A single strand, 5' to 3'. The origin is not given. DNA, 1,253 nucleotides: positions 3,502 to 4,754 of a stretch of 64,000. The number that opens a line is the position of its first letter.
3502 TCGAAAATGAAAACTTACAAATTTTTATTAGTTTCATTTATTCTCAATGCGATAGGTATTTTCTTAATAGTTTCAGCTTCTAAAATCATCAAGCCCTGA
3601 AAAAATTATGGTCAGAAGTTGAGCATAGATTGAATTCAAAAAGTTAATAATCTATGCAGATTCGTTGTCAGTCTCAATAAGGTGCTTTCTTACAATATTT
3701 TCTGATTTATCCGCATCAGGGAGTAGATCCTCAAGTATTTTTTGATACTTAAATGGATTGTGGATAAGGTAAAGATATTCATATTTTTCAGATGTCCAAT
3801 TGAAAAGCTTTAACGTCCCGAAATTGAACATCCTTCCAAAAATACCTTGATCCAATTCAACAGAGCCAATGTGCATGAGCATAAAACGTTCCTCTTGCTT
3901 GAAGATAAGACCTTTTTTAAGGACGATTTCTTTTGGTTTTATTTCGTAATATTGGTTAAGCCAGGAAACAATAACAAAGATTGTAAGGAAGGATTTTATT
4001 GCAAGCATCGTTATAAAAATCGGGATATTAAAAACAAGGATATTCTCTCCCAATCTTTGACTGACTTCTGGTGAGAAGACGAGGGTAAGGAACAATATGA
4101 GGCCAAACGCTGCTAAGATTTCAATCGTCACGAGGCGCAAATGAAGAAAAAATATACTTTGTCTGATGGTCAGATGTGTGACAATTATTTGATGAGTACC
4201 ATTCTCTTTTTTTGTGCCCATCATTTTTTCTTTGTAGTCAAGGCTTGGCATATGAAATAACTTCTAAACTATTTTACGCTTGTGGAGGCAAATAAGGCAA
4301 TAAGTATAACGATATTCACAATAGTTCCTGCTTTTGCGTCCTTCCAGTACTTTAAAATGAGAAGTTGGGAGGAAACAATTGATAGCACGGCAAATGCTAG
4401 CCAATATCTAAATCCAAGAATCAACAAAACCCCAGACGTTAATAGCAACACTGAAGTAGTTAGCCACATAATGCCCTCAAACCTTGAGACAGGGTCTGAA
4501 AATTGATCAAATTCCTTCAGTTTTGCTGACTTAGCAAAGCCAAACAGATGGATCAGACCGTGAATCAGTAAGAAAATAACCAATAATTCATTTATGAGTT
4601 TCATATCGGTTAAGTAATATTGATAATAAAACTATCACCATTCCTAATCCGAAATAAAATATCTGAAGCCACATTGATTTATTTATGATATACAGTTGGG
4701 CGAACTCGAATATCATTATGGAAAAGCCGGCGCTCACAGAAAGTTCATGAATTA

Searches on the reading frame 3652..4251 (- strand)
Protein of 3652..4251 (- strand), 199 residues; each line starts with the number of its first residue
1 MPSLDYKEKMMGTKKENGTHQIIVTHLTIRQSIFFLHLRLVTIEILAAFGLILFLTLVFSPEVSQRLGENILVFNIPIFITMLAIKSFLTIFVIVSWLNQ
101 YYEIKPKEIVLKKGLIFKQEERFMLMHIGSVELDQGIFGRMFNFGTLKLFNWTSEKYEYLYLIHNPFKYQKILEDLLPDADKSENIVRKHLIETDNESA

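Call 58: search_protein_families(library=pfam, proteins=[window:3652-4251:-], max_evalue=0.001)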
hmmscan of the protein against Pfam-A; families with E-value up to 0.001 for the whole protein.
window:3652-4251:- (199 aa): 1 family
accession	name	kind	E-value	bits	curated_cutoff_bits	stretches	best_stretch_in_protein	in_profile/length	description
PF03703.20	bPH_2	-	8.8e-11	42.3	22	1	97-149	1-53/78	Bacterial PH domain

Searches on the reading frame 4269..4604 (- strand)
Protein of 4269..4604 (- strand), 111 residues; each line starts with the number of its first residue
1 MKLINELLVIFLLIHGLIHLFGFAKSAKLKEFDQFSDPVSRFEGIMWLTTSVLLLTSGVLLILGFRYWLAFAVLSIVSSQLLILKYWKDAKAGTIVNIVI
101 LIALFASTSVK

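Call 58: search_protein_families(library=pfam, proteins=[window:4269-4604:-], max_evalue=0.001)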
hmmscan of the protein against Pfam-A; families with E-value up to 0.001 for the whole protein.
window:4269-4604:- (111 aa): 1 family
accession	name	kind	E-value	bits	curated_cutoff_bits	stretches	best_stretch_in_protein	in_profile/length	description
PF07681.17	DoxX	-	0.00036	21.5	23.6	1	8-77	9-75/85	DoxX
